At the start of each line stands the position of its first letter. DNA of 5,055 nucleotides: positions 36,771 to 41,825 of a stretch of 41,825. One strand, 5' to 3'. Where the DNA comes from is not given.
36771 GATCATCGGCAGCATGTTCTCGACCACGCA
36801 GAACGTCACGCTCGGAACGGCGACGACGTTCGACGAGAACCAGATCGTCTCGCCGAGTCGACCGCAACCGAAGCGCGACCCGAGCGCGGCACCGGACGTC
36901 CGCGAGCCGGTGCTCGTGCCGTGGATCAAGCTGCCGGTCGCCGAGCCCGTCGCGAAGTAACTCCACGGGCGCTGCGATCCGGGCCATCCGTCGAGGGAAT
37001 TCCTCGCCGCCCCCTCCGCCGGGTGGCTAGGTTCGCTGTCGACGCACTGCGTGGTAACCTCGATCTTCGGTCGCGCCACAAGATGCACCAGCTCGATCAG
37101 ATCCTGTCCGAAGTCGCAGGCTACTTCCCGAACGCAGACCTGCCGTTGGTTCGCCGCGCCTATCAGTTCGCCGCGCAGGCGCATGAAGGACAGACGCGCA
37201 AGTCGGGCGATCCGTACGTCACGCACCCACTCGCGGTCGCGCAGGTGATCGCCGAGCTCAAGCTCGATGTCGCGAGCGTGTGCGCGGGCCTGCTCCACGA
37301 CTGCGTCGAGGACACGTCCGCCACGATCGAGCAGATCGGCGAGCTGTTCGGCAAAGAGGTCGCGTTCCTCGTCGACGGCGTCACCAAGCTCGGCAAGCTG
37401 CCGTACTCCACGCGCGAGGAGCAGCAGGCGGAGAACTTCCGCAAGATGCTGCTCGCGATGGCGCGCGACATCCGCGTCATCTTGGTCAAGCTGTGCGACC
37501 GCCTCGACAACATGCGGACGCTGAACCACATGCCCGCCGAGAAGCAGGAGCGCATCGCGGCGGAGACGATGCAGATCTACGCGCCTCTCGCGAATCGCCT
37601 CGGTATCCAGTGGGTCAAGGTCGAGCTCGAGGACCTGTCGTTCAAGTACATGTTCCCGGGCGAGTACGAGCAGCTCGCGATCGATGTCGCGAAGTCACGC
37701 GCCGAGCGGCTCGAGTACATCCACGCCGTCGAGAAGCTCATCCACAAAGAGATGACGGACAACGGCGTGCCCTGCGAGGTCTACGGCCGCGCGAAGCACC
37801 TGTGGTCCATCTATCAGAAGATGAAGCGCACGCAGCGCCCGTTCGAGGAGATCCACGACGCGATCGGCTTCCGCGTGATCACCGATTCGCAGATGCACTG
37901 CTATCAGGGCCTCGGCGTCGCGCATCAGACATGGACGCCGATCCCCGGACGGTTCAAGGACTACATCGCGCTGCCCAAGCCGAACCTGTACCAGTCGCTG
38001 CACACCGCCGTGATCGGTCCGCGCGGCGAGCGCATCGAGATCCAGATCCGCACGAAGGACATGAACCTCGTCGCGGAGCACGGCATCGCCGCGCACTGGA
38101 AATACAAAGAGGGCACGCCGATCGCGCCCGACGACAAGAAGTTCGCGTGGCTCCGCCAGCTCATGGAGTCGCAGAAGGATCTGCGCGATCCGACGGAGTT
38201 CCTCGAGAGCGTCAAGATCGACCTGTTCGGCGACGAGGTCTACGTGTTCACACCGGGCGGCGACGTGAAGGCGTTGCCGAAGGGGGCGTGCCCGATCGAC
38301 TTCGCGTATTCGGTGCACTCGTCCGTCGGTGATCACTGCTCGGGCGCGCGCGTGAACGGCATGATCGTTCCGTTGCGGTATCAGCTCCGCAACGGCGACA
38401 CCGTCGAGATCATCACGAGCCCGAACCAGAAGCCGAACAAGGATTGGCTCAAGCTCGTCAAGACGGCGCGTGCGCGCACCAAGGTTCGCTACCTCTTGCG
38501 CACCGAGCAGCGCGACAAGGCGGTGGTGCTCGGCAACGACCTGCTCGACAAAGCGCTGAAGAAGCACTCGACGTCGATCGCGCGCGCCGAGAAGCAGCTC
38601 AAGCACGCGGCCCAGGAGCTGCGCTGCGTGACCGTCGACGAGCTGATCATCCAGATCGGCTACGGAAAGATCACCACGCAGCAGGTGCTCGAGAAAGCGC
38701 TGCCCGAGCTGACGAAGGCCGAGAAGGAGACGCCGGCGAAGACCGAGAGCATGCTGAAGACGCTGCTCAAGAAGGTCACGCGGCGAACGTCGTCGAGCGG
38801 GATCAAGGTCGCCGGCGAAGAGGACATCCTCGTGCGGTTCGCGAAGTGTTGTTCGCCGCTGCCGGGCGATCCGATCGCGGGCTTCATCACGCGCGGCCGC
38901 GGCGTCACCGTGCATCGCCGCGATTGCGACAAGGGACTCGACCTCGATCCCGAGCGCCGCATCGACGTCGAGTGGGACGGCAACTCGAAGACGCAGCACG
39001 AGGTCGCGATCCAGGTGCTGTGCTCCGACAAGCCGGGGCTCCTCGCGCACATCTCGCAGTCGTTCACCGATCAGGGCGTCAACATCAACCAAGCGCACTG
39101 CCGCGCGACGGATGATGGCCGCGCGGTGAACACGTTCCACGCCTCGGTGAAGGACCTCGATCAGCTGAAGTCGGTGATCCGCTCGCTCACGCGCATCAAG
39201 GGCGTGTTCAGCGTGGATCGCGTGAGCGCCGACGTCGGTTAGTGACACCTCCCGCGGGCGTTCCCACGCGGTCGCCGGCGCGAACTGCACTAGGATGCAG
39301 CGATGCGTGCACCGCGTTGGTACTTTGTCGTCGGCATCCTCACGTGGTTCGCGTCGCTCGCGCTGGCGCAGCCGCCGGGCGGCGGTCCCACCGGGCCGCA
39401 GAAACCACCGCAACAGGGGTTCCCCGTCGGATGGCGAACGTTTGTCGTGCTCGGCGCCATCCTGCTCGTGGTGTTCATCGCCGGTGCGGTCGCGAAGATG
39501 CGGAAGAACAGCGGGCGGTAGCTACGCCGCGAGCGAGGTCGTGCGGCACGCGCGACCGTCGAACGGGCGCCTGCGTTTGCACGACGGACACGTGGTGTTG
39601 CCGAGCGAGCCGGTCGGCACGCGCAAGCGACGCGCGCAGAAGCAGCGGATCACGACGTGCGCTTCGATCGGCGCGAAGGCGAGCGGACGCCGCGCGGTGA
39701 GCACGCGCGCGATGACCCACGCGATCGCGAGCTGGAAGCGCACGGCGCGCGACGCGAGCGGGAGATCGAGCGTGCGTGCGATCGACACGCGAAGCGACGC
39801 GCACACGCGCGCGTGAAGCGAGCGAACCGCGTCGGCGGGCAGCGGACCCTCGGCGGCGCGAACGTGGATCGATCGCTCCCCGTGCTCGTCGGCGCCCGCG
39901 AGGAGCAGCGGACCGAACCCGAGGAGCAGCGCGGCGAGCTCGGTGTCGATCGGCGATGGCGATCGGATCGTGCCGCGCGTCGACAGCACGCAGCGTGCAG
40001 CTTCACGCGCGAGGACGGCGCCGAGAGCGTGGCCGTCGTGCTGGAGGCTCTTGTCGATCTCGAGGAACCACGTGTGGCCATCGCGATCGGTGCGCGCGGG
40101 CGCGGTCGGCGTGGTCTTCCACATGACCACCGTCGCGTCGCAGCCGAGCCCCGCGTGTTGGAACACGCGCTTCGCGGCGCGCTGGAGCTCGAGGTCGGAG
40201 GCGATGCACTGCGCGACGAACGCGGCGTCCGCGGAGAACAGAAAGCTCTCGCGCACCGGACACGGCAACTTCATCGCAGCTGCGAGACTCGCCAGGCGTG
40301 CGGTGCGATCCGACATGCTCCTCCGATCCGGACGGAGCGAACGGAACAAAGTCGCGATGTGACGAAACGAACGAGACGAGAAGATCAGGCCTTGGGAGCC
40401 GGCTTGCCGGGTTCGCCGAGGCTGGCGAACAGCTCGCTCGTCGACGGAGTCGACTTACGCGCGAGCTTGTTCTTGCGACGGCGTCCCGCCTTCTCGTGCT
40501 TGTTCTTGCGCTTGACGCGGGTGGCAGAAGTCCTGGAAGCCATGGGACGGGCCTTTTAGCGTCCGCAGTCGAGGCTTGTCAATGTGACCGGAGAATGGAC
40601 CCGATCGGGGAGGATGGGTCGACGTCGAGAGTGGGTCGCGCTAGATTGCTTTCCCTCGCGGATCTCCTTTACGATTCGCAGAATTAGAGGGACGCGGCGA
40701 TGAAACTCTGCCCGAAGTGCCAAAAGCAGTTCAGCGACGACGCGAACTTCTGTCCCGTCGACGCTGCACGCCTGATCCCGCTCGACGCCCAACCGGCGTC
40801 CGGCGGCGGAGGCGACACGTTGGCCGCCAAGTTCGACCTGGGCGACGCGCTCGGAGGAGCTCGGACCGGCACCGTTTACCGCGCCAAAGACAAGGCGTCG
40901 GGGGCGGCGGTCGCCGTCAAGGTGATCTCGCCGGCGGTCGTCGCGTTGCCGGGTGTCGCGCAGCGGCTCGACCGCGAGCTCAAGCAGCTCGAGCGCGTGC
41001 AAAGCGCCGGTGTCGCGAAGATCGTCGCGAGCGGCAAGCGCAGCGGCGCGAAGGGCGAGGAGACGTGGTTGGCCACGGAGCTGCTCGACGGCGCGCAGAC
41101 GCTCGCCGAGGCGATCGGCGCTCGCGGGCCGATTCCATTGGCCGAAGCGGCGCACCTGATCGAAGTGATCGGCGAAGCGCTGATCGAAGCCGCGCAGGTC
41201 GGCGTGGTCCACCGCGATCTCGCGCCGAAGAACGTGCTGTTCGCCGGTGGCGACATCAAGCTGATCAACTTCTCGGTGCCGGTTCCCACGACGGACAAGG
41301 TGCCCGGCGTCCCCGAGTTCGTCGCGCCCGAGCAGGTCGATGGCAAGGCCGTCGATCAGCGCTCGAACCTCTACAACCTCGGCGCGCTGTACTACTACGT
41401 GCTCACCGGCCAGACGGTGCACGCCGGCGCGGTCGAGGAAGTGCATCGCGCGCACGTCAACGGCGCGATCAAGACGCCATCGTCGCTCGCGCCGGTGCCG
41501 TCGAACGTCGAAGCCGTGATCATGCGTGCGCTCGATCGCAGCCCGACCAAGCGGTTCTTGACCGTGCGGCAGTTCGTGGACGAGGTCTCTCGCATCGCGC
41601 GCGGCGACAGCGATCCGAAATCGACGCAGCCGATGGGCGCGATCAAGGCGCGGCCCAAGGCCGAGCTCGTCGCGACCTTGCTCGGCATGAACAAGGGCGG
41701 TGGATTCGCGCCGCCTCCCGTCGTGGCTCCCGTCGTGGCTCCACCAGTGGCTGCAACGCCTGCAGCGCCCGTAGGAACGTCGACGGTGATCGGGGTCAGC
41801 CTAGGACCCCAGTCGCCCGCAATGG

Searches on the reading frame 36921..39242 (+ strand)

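Call 62: search_protein_families(library=pfam, proteins=[window:36921-39242:+], max_evalue=0.001)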
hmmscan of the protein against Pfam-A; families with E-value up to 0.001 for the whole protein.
window:36921-39242:+ (773 aa): 9 families
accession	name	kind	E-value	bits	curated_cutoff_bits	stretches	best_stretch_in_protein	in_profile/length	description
PF13328.12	HD_4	-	8.8e-55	185.2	27.2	1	80-229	1-155/156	HD domain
PF04607.23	RelA_SpoT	-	2.5e-40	137.7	27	1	289-398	1-111/113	Region found in RelA / SpoT proteins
PF02824.27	TGS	-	3.3e-23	81.9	22.2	1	440-499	1-60/60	TGS domain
PF13291.12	ACT_4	-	5e-17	62.8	27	1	690-767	2-80/80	ACT domain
PF19296.4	RelA_AH_RIS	-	8.4e-17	62.3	23.8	1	512-666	3-169/185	RelA/SpoT, AH and RIS domains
PF01966.28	HD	-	4.5e-13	50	22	1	99-198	1-116/116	HD domain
PF01842.31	ACT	-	5e-10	39.4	27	1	696-756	2-64/66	ACT domain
PF22629.2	ACT_AHAS_ss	-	2e-06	28.3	27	1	697-762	1-65/67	AHAS small subunit-like ACT domain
PF22754.3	bHLH-TF_ACT-like_plant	-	0.00027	21.5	27.6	0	691-741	7-57/75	Plant bHLH transcription factor, ACT-like domain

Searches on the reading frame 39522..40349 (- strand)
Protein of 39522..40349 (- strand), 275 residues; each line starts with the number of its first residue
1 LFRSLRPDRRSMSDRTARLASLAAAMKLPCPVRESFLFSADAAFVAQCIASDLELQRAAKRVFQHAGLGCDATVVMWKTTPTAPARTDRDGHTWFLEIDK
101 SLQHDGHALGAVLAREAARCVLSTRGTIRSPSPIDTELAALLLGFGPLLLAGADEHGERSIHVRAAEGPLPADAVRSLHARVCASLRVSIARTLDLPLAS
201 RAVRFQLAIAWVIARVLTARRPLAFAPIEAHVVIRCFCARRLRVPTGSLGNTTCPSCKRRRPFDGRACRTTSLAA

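Call 62: search_protein_families(library=pfam, proteins=[window:39522-40349:-], max_evalue=0.001)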
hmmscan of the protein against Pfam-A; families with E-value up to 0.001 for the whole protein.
window:39522-40349:- (275 aa): 0 families

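Call 63: find_encoding_contigs(protein=window:39522-40349:-, flank=10000, max_places=1)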
Protein window:39522-40349:- (275 aa): no gene with exactly this product is on record in the collection.

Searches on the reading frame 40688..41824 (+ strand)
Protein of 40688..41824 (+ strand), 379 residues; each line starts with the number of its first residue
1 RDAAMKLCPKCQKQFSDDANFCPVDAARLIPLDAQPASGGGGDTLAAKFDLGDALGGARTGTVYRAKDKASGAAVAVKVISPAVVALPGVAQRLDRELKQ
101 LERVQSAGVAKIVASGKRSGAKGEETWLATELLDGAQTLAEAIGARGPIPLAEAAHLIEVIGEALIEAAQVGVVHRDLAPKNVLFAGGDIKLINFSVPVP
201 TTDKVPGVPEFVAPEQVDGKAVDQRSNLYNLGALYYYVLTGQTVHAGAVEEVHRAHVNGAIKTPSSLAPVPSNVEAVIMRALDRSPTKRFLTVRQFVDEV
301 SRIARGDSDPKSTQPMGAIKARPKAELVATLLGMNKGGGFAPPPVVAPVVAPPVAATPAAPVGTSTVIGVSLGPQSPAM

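Call 62: search_protein_families(library=pfam, proteins=[window:40688-41824:+], max_evalue=0.001)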
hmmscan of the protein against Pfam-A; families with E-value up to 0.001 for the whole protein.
window:40688-41824:+ (379 aa): 3 families
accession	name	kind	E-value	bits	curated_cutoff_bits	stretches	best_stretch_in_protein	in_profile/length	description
PF00069.31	Pkinase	-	2.5e-22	80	31.7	1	52-290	4-252/263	Protein kinase domain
PF07714.23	PK_Tyr_Ser-Thr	-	9.1e-10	38.7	23.1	1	51-289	3-248/258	Protein tyrosine and serine/threonine kinase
PF06293.20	Kdo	-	2e-06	27.8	21.3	1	93-188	57-154/207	Lipopolysaccharide kinase (Kdo/WaaP) family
